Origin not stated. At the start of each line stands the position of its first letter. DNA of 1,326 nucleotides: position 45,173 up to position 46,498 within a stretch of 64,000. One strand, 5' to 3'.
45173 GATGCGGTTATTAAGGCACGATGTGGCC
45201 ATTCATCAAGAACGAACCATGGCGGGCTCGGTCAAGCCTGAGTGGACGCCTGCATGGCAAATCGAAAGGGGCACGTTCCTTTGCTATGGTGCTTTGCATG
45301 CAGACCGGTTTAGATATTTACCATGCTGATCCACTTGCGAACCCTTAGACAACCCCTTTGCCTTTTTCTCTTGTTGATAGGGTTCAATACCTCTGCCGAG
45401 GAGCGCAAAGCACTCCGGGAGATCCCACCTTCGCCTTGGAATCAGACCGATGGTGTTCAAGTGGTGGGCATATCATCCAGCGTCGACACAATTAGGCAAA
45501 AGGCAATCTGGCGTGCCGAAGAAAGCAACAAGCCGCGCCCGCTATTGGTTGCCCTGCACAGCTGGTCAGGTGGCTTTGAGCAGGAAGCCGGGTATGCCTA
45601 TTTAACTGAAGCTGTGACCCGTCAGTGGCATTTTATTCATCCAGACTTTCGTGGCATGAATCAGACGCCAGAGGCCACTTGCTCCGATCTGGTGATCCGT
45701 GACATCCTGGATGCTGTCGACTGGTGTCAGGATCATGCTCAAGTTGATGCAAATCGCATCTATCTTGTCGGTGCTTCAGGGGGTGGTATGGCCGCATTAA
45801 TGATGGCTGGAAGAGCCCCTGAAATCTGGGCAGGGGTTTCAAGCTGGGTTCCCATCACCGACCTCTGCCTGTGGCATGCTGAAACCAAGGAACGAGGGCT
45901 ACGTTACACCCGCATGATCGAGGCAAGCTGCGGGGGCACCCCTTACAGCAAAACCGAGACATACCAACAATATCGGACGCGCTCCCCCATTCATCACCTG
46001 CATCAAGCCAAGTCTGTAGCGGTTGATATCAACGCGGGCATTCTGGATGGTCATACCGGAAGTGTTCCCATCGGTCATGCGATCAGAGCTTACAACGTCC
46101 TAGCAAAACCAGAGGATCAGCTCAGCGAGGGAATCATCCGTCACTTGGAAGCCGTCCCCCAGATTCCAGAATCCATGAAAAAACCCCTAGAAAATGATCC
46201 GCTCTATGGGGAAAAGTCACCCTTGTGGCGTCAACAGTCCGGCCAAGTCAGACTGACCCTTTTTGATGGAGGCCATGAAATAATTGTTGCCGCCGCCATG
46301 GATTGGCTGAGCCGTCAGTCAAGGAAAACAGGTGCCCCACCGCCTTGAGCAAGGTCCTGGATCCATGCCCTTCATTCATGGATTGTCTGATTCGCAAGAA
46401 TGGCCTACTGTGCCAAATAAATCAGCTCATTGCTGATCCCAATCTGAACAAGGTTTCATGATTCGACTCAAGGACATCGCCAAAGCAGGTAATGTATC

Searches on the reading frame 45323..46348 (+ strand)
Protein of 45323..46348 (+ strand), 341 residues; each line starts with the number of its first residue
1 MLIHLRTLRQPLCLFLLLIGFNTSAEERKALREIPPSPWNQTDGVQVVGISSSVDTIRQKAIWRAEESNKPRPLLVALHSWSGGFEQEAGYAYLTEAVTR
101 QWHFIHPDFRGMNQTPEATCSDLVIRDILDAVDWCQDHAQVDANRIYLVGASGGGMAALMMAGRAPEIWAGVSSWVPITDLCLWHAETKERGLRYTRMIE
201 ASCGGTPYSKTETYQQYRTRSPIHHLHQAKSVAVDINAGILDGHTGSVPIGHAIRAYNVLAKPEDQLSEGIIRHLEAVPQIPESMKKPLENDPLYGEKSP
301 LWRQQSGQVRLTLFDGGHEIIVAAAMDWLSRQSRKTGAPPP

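Call 79: search_protein_families(library=pfam, proteins=[window:45323-46348:+], max_evalue=0.00001)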
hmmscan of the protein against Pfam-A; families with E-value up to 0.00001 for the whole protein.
window:45323-46348:+ (341 aa): 4 families
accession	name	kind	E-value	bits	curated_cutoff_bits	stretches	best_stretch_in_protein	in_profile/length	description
PF00326.27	Peptidase_S9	-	1.4e-14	54.6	22.6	1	125-262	45-172/213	Prolyl oligopeptidase family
PF00561.26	Abhydrolase_1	-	1.1e-08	35.5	25.8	1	73-168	1-93/245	alpha/beta hydrolase fold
PF20434.5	BD-FAE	-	2.8e-07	30.7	26.8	1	63-162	4-107/215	BD-FAE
PF00756.26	Esterase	-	1.4e-06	28.7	22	1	132-225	103-176/251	Putative esterase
